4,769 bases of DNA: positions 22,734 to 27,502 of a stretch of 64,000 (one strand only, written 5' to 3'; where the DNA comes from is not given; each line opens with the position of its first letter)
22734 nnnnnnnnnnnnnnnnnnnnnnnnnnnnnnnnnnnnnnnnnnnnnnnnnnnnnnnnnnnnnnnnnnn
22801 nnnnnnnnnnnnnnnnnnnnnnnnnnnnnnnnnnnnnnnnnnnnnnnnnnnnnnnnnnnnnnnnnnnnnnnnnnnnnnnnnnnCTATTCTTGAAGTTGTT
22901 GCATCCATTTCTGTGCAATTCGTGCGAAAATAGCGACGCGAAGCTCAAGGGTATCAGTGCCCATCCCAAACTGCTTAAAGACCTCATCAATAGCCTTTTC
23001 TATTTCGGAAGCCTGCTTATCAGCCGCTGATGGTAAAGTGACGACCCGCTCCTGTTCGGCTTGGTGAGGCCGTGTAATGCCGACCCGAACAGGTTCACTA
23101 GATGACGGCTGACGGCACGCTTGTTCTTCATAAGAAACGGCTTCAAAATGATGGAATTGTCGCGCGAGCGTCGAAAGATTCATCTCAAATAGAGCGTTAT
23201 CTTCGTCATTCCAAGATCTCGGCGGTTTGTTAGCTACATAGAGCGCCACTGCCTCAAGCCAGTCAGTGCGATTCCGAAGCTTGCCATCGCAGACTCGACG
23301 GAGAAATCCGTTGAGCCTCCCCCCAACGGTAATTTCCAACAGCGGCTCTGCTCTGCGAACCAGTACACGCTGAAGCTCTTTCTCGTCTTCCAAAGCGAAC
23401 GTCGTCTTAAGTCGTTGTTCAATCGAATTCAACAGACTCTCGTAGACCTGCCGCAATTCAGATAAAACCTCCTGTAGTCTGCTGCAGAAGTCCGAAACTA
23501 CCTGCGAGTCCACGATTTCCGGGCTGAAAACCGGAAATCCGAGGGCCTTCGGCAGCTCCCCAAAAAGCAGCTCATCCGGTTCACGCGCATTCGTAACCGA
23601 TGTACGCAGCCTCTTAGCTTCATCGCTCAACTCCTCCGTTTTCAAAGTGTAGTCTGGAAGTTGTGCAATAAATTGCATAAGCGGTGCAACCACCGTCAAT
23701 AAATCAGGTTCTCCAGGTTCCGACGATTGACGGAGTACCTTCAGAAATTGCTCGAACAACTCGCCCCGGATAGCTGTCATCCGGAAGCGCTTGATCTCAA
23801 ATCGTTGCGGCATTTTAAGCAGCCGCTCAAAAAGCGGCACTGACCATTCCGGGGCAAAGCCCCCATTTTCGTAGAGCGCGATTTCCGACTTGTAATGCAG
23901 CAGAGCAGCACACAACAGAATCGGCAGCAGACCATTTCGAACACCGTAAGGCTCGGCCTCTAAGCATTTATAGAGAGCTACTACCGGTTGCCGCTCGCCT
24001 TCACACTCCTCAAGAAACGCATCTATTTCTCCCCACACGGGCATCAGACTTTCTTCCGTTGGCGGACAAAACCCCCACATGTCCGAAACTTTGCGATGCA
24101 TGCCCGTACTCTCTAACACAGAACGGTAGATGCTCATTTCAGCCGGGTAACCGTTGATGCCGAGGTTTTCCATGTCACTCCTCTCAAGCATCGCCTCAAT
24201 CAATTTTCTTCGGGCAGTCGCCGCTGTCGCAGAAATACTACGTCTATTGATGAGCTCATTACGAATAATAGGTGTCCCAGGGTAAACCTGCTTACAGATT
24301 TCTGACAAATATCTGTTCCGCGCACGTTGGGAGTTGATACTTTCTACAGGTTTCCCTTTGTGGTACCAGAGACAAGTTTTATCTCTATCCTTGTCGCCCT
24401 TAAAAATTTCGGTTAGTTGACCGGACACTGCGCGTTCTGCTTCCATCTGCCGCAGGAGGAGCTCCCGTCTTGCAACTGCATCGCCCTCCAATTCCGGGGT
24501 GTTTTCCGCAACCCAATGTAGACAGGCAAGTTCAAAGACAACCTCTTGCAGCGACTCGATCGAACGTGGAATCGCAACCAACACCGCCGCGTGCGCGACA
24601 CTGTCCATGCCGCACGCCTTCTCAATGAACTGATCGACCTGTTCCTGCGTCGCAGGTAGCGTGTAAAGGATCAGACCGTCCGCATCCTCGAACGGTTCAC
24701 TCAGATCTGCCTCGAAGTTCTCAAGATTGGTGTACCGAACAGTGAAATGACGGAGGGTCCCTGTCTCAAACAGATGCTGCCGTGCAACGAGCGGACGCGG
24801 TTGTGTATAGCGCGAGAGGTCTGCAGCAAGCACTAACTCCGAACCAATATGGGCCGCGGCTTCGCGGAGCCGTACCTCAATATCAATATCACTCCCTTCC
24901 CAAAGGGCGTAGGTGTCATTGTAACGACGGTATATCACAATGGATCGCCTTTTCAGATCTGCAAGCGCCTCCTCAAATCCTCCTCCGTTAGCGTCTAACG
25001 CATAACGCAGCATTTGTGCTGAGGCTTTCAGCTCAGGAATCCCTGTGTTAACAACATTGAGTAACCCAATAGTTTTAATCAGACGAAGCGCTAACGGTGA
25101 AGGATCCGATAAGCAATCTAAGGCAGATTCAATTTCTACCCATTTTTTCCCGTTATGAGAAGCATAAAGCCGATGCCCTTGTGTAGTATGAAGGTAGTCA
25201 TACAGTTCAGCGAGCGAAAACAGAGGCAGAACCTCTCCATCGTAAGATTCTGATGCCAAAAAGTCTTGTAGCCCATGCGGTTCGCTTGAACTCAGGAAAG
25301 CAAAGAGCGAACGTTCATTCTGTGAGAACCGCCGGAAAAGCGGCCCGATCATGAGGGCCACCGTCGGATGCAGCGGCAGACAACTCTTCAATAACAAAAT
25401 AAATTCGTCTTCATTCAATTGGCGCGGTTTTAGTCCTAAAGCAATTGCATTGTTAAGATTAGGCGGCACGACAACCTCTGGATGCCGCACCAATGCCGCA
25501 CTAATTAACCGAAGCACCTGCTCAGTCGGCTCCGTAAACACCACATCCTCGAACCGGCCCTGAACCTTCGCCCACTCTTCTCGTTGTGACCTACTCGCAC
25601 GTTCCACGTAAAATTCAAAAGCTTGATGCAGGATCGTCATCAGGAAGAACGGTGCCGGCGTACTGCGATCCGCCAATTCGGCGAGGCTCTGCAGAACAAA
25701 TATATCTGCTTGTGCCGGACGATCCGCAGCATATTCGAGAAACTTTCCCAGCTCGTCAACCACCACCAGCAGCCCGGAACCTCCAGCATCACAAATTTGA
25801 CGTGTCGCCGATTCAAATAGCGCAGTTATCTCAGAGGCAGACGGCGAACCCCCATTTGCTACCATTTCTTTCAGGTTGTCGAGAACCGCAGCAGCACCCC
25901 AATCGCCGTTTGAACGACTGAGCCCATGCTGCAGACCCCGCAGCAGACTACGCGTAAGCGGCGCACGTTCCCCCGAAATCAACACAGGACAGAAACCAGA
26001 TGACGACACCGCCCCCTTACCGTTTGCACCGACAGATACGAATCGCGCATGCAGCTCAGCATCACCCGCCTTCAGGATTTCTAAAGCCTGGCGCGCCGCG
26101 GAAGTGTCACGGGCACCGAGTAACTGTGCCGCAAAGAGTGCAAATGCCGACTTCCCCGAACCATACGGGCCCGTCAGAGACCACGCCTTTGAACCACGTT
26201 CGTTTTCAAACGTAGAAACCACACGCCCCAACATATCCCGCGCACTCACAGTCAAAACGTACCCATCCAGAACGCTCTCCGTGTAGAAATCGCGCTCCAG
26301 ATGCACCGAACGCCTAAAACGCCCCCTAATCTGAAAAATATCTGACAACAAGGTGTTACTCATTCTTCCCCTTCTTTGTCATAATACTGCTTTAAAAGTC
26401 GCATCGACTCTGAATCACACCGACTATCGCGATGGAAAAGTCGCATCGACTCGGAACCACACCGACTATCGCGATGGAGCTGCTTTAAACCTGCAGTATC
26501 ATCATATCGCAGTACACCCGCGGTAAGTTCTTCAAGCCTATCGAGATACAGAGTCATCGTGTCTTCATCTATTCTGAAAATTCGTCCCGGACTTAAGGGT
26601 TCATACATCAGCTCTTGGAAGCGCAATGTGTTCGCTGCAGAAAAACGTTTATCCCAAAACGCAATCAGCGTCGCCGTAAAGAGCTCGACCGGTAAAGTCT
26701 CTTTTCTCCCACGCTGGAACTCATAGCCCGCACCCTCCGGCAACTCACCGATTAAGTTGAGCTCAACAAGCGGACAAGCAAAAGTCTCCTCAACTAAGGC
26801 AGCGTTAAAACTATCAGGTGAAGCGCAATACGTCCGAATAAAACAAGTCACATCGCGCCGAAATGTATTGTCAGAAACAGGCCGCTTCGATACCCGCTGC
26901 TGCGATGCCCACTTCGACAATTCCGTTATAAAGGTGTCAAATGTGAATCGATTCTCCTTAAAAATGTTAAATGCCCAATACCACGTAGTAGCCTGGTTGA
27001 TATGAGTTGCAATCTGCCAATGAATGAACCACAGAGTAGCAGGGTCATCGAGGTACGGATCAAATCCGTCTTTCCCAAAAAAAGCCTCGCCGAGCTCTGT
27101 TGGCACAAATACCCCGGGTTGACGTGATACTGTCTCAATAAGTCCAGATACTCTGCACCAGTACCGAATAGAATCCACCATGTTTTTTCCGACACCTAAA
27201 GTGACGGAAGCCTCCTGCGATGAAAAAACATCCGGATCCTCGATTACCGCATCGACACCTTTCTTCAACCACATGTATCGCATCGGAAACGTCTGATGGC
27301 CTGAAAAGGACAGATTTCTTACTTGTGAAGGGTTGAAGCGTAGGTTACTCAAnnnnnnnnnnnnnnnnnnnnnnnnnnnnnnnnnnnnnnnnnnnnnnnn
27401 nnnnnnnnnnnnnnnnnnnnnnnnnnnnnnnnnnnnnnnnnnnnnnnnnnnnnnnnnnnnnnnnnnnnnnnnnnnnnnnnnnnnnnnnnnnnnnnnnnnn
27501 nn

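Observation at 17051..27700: Seven-gene operon combining Ssp-like and Dnd-like phosphorothioation components with a PLD-helicase: candidate undescribed modification-restriction system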

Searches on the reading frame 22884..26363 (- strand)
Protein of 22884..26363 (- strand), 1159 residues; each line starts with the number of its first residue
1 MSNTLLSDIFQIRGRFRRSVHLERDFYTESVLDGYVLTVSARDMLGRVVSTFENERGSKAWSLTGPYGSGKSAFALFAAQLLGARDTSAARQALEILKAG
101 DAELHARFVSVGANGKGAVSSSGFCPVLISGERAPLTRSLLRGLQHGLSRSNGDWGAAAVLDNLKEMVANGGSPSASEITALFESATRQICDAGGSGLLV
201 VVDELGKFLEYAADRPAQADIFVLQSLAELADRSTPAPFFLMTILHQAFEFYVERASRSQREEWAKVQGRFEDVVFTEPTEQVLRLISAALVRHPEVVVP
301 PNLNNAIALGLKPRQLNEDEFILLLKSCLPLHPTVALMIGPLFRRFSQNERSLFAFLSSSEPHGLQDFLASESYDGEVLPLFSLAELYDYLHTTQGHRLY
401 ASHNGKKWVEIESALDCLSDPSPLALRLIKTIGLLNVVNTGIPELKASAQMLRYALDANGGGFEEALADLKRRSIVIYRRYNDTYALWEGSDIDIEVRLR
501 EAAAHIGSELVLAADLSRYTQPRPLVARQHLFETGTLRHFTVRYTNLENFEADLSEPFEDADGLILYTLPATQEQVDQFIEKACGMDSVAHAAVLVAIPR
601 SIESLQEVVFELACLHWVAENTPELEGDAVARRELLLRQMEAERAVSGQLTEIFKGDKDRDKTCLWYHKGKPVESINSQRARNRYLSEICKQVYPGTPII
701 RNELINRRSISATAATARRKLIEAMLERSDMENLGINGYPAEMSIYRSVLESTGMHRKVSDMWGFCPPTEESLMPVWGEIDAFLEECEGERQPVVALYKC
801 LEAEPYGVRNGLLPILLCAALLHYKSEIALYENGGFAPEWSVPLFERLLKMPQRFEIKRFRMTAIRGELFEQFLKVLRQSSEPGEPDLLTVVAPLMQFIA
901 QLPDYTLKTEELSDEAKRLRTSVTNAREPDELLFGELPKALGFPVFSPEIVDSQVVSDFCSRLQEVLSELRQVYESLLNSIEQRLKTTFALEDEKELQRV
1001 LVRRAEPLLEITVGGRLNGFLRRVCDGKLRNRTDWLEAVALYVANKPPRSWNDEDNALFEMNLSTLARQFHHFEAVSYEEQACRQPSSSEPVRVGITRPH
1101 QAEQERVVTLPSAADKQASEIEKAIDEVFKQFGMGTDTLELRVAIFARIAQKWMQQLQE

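Call 3: search_protein_families(library=pfam, proteins=[window:22884-26363:-], max_evalue=0.01)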
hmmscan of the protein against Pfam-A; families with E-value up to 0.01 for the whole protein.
window:22884-26363:- (1159 aa): 1 family
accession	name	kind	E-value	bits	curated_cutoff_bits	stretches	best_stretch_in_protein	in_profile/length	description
PF13191.12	AAA_16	-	0.0047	17.9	32.6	0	59-238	25-163/167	AAA ATPase domain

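Call 4: search_protein_families(library=padloc, proteins=[window:22884-26363:-], max_evalue=0.01)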
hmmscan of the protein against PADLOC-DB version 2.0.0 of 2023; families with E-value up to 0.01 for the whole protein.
window:22884-26363:- (1159 aa): 19 families
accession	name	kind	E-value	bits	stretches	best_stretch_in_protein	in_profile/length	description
PDLC02779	SspC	-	0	1098.8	1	12-1075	1-1053/1054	SspC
PDLC02781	SspC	-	1.9e-288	957.7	1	18-1122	2-1100/1104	SspC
PDLC02778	SspC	-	8.5e-274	909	1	16-1078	1-1052/1053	SspC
PDLC02775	SspC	-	2.9e-263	874.2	1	6-1076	3-1062/1064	SspC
PDLC02774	SspC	-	1.3e-231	769.5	1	16-1109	1-1059/1065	SspC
PDLC02780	SspC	-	1.3e-226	753.1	1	6-1079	1-1029/1045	SspC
PDLC02478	BrxC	-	3.4e-187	622.3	1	14-1056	8-1044/1108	BrxC-PglY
PDLC02776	SspC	-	8.7e-166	551.5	2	188-1125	112-1037/1039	SspC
PDLC02773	SspC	-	1.2e-165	551.2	2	197-1070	150-1011/1011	SspC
PDLC02777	SspC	-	3.7e-143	477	1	18-1125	2-1094/1097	SspC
PDLC02770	SspC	-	1.5e-127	425.3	1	12-1076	2-1040/1047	SspC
PDLC02771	SspC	-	2.8e-89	298.4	3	379-760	443-815/828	SspC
PDLC02772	SspC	-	1.8e-73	246.1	1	195-1072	175-1064/1123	SspC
PDLC02475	BrxC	-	1.5e-05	20.9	1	190-392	239-434/937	BrxC-PglY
PDLC02480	BrxC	-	3.5e-05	19.3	1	193-361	238-401/1389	BrxC-PglY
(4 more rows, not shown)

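Call 5: search_protein_families(library=ncbifam, proteins=[window:22884-26363:-], max_evalue=0.01)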
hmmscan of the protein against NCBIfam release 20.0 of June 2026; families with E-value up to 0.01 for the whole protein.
window:22884-26363:- (1159 aa): 1 family
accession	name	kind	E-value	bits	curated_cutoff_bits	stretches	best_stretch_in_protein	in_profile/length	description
NF033441.0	BREX_BrxC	hypoth_equivalog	0.00082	17.7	400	0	32-108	32-113/1173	BREX system P-loop protein BrxC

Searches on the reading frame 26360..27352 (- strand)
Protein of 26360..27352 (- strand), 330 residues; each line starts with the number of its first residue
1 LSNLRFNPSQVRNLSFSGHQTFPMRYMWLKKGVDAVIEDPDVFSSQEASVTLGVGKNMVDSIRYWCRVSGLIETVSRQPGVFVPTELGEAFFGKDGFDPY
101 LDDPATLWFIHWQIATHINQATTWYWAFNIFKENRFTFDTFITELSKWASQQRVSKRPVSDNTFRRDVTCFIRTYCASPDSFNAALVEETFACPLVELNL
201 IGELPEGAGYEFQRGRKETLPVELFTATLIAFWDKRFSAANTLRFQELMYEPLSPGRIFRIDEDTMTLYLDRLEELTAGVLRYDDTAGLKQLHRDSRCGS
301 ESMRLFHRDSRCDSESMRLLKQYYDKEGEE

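Call 3: search_protein_families(library=pfam, proteins=[window:26360-27352:-], max_evalue=0.01)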
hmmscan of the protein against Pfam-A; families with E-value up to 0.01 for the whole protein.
window:26360-27352:- (330 aa): 1 family
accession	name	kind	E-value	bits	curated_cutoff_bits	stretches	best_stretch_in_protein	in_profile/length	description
PF13182.11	DUF4007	-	1.7e-86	290.4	27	1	16-298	1-277/288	Protein of unknown function (DUF4007)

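Call 4: search_protein_families(library=padloc, proteins=[window:26360-27352:-], max_evalue=0.01)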
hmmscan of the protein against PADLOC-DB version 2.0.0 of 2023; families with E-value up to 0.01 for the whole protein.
window:26360-27352:- (330 aa): 11 families
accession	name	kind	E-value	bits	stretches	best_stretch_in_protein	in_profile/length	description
PDLC02769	SspB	-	1.8e-97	324.1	1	15-295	2-280/282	SspB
PDLC02768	SspB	-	8.9e-87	289.1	1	15-297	2-282/295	SspB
PDLC02766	SspB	-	1.1e-78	262.5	1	15-295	2-283/285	SspB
PDLC02764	SspB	-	2.4e-55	185.9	1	16-292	1-268/276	SspB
PDLC02760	SspB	-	1.1e-54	183.8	1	14-292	2-268/269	SspB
PDLC02765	SspB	-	3.5e-42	143.5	1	15-294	3-286/292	SspB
PDLC02762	SspB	-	7.1e-41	138.4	1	15-298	2-282/293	SspB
PDLC02767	SspB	-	2.5e-32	110.7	1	14-290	6-292/295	SspB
PDLC02763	SspB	-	8.1e-23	79.4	1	14-293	5-263/279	SspB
PDLC02761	SspB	-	1.7e-22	78.1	2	95-293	112-319/340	SspB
PDLC02510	BrxP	-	0.00043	16.6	0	12-155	521-643/779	BrxP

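Call 5: search_protein_families(library=ncbifam, proteins=[window:26360-27352:-], max_evalue=0.01)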
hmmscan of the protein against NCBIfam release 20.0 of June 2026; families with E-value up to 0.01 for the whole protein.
window:26360-27352:- (330 aa): 0 families

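Call 25: search_solved_structures(query=window:26360-27352:-, max_evalue=0.01)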
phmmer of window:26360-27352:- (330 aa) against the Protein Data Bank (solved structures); distinct sequences matched with E-value up to 0.01: 1.
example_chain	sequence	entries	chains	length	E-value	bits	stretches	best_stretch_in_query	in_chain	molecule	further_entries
6juf_B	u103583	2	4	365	1e-31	113.3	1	10-273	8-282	SspB protein | DUF4007 domain-containing protein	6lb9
